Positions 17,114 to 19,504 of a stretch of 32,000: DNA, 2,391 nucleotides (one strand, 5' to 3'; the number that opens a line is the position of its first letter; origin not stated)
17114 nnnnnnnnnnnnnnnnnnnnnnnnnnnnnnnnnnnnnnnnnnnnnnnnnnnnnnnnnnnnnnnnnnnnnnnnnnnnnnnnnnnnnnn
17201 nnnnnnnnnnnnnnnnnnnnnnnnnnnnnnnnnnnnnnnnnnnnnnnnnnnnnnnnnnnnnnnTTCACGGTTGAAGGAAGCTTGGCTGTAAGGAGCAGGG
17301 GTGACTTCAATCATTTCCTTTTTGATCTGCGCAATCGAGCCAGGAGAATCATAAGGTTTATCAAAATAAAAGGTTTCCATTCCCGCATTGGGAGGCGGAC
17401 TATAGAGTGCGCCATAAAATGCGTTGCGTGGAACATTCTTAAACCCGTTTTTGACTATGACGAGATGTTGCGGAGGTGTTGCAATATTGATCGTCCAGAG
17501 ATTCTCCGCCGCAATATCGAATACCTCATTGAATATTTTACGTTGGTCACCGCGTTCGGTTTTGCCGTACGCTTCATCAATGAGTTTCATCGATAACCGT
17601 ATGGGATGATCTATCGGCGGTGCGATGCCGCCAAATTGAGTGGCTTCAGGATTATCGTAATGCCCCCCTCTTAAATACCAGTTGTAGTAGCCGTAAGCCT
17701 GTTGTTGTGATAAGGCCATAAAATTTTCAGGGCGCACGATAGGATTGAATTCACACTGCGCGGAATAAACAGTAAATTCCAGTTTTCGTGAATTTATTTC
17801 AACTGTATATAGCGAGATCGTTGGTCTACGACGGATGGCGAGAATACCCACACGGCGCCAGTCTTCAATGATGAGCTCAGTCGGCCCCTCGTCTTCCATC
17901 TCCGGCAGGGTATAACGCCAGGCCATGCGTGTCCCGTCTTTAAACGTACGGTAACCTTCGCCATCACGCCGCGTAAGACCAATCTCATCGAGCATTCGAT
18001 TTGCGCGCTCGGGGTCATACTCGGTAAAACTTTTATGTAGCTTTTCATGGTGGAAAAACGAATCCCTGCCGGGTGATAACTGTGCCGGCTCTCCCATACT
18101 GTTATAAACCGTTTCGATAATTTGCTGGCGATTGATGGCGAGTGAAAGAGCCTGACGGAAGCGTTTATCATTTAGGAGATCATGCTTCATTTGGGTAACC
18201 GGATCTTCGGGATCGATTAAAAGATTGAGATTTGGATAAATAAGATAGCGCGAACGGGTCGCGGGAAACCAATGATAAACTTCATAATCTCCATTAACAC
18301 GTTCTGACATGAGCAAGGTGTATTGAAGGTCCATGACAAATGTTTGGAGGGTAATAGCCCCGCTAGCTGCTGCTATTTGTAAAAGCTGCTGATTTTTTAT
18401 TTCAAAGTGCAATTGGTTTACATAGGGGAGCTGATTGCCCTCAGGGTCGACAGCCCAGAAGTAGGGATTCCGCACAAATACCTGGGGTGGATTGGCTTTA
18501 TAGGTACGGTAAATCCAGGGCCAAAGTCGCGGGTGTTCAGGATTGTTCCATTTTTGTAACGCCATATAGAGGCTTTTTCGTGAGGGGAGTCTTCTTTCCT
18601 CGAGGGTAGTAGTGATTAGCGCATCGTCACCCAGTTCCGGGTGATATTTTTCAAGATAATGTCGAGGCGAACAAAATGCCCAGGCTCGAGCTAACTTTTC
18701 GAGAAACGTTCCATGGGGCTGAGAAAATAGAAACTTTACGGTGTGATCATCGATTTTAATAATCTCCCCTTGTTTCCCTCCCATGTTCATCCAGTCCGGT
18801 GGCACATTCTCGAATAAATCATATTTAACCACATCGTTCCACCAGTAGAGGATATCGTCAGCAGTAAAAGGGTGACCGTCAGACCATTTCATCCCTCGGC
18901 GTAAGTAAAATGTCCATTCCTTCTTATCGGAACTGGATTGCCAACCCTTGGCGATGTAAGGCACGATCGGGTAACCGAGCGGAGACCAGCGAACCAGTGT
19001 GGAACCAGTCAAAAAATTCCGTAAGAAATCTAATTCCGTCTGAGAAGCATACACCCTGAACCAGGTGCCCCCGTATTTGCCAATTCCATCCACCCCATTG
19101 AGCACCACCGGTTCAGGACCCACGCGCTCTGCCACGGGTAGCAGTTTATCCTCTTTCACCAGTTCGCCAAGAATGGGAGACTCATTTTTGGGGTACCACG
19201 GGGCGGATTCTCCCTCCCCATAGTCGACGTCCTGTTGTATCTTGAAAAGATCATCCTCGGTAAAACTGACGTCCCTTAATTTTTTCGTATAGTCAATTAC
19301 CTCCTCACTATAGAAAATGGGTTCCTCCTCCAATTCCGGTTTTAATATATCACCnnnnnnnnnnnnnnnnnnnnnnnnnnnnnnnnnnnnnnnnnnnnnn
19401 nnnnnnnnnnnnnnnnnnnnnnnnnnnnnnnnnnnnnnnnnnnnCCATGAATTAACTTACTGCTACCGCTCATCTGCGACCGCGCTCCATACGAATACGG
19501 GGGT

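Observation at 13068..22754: Opp/Dpp-type ABC importer with two tandem paralogous SBP-permease fusions tethered by TM helices at both ends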

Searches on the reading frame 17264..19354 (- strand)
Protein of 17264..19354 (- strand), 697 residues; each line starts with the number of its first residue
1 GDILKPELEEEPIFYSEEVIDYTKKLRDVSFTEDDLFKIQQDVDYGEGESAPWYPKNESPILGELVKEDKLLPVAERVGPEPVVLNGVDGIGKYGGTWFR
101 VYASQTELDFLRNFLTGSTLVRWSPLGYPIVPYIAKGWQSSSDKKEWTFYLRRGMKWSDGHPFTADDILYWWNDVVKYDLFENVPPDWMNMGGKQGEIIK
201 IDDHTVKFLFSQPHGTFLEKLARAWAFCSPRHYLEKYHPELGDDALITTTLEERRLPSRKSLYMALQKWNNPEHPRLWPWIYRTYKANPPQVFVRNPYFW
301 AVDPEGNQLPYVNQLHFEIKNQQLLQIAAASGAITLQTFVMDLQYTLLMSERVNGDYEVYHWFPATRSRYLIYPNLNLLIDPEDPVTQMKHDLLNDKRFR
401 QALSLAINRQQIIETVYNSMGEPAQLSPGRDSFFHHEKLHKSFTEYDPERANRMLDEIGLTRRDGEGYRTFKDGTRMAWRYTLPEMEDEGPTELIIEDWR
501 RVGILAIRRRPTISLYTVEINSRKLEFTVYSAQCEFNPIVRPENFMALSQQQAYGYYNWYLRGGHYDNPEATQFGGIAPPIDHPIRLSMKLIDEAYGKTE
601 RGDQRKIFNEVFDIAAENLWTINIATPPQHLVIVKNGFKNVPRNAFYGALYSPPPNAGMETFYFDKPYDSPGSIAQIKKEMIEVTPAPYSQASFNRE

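Call 35: search_solved_structures(query=window:17264-19354:-, max_evalue=1e-30, show_alignments=3)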
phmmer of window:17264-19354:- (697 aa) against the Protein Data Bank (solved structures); distinct sequences matched with E-value up to 1e-30: 3.
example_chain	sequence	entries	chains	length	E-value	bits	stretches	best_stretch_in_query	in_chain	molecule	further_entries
5ipw_A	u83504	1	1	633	1.1e-86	294.7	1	57-663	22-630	Oligopeptide ABC transporter, periplasmic oligopeptide-binding protein, putative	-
7ver_A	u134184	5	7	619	8.1e-67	229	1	67-666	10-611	SPH1118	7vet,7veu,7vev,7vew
7veq_A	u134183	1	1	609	2.5e-66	227.3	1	67-664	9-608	SPH1118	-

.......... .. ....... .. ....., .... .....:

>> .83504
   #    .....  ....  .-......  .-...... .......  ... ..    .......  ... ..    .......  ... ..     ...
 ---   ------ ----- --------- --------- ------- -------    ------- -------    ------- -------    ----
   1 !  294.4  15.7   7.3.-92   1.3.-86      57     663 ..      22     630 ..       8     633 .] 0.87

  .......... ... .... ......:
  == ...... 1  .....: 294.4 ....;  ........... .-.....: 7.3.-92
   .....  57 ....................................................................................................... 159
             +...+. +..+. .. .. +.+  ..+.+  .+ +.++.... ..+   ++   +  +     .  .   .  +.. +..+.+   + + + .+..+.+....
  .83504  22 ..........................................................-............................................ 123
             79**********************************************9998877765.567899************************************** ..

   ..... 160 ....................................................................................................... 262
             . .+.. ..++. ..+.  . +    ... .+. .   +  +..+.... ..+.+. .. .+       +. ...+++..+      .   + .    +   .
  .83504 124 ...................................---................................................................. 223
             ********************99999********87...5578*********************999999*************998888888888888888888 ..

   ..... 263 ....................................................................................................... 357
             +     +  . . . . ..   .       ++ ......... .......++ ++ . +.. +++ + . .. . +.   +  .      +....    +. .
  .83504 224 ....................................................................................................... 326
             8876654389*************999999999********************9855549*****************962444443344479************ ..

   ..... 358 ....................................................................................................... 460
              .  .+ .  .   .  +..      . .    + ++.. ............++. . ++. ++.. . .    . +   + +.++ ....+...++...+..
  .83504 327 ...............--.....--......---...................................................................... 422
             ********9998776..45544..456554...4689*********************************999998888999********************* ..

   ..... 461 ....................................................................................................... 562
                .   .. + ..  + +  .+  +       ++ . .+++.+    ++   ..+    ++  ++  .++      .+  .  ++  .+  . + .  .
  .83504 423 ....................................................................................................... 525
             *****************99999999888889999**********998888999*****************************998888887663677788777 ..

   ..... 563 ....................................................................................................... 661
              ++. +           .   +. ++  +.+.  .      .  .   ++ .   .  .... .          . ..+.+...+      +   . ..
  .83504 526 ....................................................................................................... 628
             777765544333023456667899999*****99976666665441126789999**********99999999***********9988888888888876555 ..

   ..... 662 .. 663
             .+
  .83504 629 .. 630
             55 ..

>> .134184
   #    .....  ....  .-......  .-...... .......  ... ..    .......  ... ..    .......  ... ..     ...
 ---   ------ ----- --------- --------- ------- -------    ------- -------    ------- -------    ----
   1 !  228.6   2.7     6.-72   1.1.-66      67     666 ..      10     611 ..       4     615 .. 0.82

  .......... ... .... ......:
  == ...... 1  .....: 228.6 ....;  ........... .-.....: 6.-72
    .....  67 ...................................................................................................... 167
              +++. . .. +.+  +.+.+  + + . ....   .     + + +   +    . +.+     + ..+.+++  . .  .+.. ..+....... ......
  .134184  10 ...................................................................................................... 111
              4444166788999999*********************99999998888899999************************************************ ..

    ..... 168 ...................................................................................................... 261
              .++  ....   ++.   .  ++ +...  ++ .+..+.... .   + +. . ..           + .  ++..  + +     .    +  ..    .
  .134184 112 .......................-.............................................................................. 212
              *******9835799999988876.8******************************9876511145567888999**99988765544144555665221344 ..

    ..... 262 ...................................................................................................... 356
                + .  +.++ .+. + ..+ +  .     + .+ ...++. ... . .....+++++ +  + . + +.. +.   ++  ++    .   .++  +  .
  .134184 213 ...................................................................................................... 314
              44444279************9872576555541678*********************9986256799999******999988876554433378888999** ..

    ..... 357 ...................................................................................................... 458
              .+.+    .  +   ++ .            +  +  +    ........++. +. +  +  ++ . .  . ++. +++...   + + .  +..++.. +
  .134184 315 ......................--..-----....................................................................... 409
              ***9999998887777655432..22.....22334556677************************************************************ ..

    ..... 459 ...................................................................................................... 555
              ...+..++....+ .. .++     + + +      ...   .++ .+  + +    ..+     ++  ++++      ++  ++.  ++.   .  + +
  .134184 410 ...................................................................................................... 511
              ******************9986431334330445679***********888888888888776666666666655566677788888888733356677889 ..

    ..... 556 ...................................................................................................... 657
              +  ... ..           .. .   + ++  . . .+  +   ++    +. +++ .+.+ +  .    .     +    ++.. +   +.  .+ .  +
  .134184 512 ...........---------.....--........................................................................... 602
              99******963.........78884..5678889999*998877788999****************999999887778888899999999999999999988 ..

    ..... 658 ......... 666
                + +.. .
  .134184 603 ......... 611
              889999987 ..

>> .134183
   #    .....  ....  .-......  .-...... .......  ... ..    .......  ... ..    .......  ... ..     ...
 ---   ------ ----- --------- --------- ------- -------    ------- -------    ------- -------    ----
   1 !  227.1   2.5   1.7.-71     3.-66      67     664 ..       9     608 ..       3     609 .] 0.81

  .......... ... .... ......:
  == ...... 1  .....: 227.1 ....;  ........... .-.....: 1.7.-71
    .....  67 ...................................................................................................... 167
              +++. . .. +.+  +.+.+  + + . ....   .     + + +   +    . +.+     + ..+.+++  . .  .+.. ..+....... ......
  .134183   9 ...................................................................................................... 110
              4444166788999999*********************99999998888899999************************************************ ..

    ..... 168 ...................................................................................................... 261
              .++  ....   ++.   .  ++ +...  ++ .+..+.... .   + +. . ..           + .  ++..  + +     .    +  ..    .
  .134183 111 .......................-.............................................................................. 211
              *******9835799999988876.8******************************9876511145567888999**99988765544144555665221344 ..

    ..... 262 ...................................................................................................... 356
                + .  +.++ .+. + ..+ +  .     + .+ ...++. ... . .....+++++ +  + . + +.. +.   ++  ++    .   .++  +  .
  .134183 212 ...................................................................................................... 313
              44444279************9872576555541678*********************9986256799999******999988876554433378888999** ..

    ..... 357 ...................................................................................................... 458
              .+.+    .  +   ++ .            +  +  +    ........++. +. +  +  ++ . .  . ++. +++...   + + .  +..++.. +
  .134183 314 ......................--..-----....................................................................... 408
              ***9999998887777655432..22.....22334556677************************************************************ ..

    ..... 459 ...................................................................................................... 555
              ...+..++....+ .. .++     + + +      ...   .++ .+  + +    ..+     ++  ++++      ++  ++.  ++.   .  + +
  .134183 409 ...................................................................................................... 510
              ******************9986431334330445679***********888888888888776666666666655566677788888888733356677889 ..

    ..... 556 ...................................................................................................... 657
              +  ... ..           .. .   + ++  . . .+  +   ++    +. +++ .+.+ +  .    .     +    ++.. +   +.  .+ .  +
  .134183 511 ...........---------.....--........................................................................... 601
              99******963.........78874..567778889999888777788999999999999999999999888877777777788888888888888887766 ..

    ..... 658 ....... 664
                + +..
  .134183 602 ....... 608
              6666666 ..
